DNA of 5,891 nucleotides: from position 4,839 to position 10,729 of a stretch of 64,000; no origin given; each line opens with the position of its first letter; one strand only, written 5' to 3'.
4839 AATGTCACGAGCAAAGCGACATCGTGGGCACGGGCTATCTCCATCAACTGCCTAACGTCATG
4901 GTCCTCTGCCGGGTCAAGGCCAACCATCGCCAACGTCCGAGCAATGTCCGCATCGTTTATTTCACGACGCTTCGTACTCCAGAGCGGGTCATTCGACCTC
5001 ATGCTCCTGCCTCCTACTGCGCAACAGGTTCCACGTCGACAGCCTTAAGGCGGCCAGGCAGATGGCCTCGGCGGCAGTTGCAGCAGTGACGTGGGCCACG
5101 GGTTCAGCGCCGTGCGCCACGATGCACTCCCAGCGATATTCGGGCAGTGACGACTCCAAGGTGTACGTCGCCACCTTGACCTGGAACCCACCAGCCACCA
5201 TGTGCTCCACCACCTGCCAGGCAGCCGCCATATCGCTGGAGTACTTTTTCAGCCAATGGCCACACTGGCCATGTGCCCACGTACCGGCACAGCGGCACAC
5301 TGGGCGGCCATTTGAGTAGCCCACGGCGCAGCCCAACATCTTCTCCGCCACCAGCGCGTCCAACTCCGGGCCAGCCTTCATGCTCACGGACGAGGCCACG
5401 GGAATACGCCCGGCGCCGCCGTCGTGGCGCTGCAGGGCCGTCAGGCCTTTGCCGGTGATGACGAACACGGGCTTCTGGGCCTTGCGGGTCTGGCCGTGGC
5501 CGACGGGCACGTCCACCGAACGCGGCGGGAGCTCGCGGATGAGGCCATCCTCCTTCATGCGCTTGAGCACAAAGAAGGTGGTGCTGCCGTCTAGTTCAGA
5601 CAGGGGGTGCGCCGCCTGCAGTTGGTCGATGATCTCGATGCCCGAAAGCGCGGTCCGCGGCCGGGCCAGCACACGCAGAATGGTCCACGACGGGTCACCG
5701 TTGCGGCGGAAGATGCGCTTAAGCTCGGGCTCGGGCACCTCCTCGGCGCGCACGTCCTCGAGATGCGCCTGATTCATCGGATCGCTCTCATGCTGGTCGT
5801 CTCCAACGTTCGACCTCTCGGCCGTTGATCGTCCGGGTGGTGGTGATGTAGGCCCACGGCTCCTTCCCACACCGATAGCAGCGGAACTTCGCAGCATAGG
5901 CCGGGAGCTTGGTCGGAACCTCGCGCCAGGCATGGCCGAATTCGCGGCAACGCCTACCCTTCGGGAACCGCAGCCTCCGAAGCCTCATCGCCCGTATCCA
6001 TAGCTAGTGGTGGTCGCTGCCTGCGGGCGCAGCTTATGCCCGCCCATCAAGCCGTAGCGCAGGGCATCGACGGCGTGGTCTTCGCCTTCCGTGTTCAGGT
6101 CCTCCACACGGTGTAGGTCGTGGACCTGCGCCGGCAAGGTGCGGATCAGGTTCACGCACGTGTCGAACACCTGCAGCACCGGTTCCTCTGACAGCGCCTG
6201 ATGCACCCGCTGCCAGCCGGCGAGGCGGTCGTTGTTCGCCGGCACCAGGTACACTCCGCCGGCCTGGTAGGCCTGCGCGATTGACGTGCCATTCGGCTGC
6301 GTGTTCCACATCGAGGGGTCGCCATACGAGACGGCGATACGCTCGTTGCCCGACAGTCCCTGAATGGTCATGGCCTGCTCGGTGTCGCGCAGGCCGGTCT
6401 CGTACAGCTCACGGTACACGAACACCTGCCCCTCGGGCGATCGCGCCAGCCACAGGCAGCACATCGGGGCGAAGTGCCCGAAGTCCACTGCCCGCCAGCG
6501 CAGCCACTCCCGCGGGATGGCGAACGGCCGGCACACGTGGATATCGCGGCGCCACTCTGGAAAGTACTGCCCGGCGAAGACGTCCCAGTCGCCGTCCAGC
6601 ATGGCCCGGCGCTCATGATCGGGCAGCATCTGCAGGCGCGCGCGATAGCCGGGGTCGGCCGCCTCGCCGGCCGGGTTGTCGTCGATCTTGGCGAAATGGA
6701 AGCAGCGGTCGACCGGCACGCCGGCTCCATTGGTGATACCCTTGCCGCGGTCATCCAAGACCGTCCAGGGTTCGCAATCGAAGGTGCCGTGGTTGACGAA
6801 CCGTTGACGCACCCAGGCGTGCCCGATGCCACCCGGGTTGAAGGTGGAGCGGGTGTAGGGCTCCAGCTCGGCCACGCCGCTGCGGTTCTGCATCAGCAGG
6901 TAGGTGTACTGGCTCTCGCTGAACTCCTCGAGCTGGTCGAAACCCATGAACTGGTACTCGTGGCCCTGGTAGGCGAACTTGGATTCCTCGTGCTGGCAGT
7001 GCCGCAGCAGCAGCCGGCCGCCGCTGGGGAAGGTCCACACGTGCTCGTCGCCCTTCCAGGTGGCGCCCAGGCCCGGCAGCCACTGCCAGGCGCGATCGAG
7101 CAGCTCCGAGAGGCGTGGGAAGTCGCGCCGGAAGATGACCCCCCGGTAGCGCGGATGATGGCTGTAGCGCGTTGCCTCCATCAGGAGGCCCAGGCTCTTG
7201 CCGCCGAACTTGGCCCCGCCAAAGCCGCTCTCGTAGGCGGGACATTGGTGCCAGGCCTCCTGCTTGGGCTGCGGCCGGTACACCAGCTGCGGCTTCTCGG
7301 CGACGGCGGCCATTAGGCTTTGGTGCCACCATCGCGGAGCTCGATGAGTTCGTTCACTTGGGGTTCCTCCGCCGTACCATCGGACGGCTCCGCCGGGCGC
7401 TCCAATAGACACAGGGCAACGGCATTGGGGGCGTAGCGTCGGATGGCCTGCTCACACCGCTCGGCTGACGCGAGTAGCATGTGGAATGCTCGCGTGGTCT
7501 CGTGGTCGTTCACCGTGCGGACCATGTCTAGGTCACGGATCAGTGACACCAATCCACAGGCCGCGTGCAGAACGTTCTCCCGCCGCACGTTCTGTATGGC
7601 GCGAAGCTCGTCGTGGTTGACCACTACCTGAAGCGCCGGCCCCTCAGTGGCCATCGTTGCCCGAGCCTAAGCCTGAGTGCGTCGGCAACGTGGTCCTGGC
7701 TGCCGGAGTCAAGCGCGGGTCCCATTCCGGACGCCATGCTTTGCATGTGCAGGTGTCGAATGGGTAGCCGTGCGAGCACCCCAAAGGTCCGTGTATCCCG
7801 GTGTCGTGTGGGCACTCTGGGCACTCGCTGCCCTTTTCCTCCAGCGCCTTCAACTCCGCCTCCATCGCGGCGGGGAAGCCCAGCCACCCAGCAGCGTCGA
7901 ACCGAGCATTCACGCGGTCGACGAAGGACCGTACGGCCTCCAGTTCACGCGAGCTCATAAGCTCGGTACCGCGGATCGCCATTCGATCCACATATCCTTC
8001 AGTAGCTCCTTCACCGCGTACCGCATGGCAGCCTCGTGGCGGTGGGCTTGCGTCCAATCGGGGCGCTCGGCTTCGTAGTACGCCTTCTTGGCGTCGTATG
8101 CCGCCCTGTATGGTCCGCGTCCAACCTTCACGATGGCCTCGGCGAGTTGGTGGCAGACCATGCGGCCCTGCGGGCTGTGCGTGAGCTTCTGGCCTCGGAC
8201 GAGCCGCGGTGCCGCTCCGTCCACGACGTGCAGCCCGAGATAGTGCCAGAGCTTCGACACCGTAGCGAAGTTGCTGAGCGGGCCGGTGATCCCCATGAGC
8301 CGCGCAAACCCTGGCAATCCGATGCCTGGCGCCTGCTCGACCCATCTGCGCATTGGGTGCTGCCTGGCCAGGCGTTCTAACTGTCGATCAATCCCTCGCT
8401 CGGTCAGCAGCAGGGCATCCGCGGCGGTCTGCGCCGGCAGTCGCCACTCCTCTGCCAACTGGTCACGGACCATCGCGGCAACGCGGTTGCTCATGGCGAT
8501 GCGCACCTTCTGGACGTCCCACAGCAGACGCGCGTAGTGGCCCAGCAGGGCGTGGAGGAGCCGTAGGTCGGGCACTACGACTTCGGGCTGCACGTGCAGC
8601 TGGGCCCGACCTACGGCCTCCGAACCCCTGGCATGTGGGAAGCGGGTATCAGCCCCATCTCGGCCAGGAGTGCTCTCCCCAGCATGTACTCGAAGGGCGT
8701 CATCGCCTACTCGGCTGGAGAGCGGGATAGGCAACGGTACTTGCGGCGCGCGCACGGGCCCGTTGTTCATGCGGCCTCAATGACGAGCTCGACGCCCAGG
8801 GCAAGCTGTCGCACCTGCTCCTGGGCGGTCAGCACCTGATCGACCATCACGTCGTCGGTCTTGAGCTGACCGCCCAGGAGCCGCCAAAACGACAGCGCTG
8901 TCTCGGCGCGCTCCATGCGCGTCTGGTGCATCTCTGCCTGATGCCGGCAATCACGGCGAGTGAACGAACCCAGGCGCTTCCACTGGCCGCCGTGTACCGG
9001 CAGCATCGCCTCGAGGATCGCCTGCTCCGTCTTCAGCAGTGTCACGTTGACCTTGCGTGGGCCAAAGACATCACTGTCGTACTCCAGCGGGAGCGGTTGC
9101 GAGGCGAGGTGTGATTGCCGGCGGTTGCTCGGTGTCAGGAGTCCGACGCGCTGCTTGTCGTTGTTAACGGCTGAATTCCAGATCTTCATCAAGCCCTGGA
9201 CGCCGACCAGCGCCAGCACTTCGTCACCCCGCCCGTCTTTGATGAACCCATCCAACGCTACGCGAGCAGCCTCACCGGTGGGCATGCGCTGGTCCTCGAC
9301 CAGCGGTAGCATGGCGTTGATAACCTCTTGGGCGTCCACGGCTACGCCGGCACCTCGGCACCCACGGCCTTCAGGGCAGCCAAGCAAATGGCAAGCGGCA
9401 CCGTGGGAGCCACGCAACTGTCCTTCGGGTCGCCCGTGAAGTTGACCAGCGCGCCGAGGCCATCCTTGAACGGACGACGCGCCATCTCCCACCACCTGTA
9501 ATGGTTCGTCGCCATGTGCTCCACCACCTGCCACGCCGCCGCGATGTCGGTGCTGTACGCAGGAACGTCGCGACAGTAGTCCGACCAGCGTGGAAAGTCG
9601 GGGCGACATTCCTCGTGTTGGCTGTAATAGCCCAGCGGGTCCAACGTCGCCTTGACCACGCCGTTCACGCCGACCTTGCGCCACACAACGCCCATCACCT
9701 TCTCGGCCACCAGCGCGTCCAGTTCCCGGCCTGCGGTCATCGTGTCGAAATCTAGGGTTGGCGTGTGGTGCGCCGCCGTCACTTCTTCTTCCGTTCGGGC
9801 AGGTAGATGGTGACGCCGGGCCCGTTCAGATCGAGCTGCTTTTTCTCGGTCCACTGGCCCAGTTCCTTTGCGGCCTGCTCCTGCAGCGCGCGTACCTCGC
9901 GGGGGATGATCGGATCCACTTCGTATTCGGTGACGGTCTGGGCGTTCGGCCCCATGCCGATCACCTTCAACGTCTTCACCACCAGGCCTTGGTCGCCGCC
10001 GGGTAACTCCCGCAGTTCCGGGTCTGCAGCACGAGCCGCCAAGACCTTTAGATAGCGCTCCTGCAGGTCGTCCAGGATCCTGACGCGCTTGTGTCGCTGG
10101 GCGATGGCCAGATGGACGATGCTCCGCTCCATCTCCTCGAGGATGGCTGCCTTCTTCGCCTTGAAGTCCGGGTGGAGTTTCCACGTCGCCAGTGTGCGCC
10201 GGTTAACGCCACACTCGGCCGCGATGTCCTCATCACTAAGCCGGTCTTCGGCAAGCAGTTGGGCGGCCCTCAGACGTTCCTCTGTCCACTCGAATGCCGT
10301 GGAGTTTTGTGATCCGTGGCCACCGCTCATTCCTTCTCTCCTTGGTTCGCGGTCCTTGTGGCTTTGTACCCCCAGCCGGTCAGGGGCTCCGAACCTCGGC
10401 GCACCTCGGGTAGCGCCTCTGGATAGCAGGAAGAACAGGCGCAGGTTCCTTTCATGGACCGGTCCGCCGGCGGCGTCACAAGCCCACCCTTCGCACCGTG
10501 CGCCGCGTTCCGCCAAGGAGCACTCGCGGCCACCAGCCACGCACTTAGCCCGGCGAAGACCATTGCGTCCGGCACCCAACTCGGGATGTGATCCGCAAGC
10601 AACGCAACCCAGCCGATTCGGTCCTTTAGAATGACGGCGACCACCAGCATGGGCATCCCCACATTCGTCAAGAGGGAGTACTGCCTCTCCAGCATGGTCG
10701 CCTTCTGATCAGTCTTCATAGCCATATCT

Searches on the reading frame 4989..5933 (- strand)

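Call 11: search_protein_families(library=pfam, proteins=[window:4989-5933:-], max_evalue=0.01)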
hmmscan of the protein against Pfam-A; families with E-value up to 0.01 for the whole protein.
window:4989-5933:- (314 aa): 1 family
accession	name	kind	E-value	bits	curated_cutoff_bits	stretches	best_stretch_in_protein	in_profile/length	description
PF18066.6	Phage_ABA_S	-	1.2e-12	48.8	27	1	194-296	2-89/89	Phage ABA sandwich domain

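Call 57: search_protein_families(library=phrogs, proteins=[window:4989-5933:-], max_evalue=0.001)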
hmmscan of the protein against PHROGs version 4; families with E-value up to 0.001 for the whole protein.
window:4989-5933:- (314 aa): 1 family
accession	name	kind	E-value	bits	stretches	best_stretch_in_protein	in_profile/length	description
phrog_8017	-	unknown function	7.4e-06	27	1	192-297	7-103/111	-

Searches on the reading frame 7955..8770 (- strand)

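Call 57: search_protein_families(library=phrogs, proteins=[window:7955-8770:-], max_evalue=0.001)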
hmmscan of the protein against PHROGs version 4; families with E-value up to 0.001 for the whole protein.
window:7955-8770:- (271 aa): 1 family
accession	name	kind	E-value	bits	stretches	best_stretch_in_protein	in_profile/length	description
phrog_4285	-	integration and excision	1.5e-38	133.8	1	73-266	24-248/277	transposase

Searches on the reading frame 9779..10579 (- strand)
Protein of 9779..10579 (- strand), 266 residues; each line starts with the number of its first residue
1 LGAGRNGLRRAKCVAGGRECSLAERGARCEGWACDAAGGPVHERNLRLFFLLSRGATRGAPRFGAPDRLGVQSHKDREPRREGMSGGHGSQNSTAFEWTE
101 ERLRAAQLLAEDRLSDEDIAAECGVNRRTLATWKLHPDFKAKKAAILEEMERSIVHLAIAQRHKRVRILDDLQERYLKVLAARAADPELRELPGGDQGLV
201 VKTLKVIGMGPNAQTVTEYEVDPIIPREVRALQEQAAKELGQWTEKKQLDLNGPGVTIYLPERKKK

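Call 65: search_protein_families(library=pfam, proteins=[window:9779-10579:-], max_evalue=0.01)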
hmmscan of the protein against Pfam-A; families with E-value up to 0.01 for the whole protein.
window:9779-10579:- (266 aa): 3 families
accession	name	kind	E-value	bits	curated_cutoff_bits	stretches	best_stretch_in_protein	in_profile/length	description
PF13022.12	HTH_Tnp_1_2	-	4.3e-07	30.5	27.9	1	99-166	9-79/122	Helix-turn-helix of insertion element transposase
PF13384.12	HTH_23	-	2.9e-06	27.4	24.6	1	100-133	5-37/50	Homeodomain-like domain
PF13518.12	HTH_28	-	8e-05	23.1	25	1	101-134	1-33/52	Helix-turn-helix domain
